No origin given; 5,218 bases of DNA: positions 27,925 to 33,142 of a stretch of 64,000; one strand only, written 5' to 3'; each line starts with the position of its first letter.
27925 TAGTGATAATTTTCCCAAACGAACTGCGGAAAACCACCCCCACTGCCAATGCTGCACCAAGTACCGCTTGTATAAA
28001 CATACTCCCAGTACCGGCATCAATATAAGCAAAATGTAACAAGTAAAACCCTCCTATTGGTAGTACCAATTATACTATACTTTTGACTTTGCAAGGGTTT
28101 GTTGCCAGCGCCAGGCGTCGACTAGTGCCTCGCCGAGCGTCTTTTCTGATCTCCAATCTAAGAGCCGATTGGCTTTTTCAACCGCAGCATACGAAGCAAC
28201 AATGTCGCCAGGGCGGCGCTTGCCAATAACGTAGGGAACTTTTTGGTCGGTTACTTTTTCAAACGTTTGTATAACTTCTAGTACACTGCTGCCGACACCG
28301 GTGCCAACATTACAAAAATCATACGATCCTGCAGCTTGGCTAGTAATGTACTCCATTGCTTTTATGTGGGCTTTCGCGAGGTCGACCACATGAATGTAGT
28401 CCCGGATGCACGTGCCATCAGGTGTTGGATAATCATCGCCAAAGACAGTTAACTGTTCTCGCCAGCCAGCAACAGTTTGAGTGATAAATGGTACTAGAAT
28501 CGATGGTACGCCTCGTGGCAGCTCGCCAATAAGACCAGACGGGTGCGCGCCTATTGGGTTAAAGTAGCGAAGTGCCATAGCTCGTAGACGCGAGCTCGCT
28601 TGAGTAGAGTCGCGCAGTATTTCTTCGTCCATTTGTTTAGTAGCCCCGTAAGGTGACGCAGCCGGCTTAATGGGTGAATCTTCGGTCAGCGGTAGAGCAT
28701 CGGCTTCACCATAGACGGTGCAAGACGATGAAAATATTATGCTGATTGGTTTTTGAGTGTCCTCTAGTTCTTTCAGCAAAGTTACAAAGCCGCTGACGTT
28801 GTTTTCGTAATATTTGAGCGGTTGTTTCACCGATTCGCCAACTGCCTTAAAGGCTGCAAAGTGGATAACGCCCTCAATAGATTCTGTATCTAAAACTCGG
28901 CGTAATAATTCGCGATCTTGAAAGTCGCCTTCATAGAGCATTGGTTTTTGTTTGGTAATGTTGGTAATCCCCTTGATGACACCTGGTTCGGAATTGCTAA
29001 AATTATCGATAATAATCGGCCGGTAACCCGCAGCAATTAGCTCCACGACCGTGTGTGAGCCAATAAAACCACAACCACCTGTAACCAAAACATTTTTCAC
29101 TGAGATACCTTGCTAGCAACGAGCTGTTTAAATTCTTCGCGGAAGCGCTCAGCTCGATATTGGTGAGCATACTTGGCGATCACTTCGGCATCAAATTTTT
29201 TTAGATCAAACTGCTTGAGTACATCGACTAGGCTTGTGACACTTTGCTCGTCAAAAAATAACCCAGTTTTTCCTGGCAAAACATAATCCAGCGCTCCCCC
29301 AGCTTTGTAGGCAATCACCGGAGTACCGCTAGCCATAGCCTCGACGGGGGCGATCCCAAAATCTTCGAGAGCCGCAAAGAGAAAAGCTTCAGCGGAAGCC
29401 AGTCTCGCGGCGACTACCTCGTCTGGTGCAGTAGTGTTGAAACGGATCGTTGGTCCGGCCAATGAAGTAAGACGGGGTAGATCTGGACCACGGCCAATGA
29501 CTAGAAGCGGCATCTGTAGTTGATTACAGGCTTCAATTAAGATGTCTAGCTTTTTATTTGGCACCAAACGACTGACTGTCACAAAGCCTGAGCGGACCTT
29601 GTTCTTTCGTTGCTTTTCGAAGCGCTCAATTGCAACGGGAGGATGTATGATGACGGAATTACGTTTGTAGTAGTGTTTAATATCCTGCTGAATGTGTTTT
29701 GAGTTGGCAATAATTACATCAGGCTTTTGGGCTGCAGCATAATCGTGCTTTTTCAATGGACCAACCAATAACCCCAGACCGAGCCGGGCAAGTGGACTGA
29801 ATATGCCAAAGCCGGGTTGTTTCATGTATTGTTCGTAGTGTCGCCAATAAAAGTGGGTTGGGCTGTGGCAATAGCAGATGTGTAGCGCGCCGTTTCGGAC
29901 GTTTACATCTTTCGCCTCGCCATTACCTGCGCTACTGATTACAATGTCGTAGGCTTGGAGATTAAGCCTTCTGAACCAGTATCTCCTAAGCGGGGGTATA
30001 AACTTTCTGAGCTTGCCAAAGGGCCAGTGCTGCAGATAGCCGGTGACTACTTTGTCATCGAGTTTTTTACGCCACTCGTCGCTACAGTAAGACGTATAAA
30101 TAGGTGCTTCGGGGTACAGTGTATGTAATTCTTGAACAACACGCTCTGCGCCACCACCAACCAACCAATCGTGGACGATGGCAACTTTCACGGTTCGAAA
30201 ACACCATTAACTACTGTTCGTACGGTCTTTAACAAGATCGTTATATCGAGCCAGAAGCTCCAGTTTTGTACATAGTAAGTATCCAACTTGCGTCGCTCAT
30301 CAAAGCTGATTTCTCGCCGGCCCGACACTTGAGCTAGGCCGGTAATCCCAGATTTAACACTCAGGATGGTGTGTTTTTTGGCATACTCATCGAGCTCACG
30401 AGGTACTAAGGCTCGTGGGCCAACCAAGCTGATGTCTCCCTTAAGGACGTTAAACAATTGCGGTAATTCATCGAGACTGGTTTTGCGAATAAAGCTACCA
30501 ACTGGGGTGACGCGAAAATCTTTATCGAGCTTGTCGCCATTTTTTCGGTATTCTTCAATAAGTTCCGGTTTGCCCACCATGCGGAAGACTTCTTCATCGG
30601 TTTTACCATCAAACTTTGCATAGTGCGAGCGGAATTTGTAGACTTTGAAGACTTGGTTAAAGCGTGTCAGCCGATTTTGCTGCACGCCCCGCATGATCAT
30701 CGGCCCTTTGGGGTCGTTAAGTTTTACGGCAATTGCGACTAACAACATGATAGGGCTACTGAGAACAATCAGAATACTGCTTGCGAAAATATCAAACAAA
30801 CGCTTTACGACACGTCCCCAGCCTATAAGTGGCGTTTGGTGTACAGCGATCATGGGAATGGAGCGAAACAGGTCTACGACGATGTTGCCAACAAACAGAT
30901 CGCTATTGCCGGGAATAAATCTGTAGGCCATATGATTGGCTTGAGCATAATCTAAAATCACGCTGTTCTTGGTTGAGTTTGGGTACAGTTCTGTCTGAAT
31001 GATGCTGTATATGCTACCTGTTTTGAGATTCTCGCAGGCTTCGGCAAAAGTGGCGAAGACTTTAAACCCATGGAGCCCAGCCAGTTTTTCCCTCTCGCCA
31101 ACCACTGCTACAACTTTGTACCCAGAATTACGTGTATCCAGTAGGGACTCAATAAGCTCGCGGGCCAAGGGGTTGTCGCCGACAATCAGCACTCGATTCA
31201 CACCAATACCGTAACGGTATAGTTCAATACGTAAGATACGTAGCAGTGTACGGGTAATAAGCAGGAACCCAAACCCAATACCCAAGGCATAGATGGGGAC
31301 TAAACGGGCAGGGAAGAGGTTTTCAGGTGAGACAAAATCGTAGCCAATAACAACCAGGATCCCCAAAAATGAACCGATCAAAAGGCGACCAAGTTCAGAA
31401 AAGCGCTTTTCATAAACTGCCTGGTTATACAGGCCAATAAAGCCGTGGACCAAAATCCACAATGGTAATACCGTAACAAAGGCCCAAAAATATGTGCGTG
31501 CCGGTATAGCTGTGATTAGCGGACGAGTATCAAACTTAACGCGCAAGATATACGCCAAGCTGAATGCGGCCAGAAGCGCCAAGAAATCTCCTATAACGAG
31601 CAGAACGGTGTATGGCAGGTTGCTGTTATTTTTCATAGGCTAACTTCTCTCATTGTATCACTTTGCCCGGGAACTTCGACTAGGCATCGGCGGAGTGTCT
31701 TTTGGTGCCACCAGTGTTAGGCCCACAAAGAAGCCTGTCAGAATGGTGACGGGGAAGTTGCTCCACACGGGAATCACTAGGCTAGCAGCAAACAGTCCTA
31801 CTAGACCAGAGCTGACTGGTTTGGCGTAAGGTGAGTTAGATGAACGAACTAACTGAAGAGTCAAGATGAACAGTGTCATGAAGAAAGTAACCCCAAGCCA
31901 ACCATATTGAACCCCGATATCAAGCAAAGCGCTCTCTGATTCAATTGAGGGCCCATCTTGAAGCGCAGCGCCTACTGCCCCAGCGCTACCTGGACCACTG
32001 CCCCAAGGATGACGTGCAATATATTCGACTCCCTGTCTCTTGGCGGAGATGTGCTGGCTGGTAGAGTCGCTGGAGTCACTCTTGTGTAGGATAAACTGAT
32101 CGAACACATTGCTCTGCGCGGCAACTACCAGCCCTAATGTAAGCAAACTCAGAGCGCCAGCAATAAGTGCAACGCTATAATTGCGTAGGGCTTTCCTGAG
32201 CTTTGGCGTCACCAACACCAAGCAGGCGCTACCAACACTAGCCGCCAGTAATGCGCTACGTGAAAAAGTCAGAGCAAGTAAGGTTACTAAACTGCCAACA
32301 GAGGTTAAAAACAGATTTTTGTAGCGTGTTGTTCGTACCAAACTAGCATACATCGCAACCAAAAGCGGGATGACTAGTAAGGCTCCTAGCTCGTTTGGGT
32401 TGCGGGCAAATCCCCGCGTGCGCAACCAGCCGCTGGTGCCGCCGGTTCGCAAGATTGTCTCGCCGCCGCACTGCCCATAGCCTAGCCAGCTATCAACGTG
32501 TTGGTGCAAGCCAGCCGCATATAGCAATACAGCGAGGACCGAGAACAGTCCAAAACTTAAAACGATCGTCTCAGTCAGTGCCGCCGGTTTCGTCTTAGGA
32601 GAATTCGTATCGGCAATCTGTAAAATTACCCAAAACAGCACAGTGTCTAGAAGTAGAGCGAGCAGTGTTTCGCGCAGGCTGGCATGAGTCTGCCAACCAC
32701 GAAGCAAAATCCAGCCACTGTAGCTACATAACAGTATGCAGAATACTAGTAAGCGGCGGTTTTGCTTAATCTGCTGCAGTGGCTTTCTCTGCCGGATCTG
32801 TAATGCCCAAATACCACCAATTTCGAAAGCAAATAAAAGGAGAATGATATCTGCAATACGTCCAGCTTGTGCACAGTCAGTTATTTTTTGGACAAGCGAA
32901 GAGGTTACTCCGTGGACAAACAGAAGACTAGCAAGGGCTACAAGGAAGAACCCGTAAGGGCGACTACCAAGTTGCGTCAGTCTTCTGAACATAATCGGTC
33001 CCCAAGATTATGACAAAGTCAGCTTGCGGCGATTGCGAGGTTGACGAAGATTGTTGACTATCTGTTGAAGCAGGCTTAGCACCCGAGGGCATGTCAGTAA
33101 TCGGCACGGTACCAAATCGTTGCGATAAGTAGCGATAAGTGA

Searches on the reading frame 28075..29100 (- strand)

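Call 52: search_protein_families(library=pfam, proteins=[window:28075-29100:-], max_evalue=0.00001)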
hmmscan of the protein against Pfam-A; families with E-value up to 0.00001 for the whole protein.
window:28075-29100:- (341 aa): 6 families
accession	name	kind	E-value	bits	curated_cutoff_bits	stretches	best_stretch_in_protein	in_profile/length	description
PF16363.11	GDP_Man_Dehyd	-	3.3e-50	171.9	27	1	5-325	1-328/332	GDP-mannose 4,6 dehydratase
PF01370.27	Epimerase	-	2e-46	158.8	20.9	1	4-255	1-231/240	NAD dependent epimerase/dehydratase family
PF01073.25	3Beta_HSD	-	8.9e-13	48.3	22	1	5-255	1-235/280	3-beta hydroxysteroid dehydrogenase/isomerase family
PF02719.21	Polysacc_synt_2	-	3.2e-12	46.7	20.2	1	4-185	1-174/293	Polysaccharide biosynthesis protein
PF04321.23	RmlD_sub_bind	-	1.1e-08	35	27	1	3-169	2-143/287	RmlD substrate binding domain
PF08659.16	KR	-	5.3e-06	26.9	22.6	1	4-133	3-144/180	KR domain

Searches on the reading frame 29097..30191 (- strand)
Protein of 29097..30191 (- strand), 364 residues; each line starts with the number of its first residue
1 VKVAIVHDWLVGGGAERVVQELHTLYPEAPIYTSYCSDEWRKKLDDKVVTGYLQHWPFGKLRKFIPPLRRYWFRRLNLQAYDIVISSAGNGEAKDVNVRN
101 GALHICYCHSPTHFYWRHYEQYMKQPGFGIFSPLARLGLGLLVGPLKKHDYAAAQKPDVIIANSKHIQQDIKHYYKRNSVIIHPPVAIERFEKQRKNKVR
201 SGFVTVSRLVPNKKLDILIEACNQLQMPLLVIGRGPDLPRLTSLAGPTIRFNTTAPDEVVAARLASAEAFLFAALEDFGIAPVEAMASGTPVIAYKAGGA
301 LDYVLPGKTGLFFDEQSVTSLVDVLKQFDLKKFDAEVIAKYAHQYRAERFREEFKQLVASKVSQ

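Call 52: search_protein_families(library=pfam, proteins=[window:29097-30191:-], max_evalue=0.00001)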
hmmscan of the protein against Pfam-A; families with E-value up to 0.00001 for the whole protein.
window:29097-30191:- (364 aa): 3 families
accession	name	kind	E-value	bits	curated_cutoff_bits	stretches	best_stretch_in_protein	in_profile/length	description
PF00534.26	Glycos_transf_1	-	3.3e-23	82.5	26.4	1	190-342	5-169/172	Glycosyl transferases group 1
PF13692.12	Glyco_trans_1_4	-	6.8e-19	69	27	1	203-325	4-136/142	Glycosyl transferases group 1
PF13439.12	Glyco_transf_4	-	2.8e-09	37.7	28.5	1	13-190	2-170/170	Glycosyltransferase Family 4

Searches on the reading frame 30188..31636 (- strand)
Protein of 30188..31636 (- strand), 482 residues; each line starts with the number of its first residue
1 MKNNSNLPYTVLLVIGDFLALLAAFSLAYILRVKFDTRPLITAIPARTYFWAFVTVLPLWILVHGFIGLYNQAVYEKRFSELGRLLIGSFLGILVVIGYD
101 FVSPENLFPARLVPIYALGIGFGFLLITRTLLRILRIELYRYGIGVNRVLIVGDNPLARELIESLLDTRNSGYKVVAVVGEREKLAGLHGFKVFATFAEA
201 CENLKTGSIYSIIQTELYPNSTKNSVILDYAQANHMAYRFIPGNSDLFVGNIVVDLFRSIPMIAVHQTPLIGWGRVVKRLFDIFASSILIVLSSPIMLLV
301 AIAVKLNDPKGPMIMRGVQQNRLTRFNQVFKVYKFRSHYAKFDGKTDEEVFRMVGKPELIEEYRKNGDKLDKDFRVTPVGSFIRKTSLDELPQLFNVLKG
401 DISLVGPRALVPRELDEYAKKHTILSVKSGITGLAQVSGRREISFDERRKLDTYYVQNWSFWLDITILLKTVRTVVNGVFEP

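Call 52: search_protein_families(library=pfam, proteins=[window:30188-31636:-], max_evalue=0.00001)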
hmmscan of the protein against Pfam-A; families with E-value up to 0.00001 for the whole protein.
window:30188-31636:- (482 aa): 2 families
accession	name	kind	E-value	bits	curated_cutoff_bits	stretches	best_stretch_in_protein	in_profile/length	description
PF02397.22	Bac_transf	-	1.2e-57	194.7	27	1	278-476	1-178/179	Bacterial sugar transferase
PF13727.12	CoA_binding_3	-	2e-07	31.6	25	1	67-213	3-146/175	CoA-binding domain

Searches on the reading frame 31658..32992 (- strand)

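Call 52: search_protein_families(library=pfam, proteins=[window:31658-32992:-], max_evalue=0.00001)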
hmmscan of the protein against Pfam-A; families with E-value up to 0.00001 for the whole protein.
window:31658-32992:- (444 aa): 1 family
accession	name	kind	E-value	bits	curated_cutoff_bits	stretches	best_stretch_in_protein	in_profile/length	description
PF04932.20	Wzy_C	-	4.8e-12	46.3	31.7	1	235-372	6-149/149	O-Antigen ligase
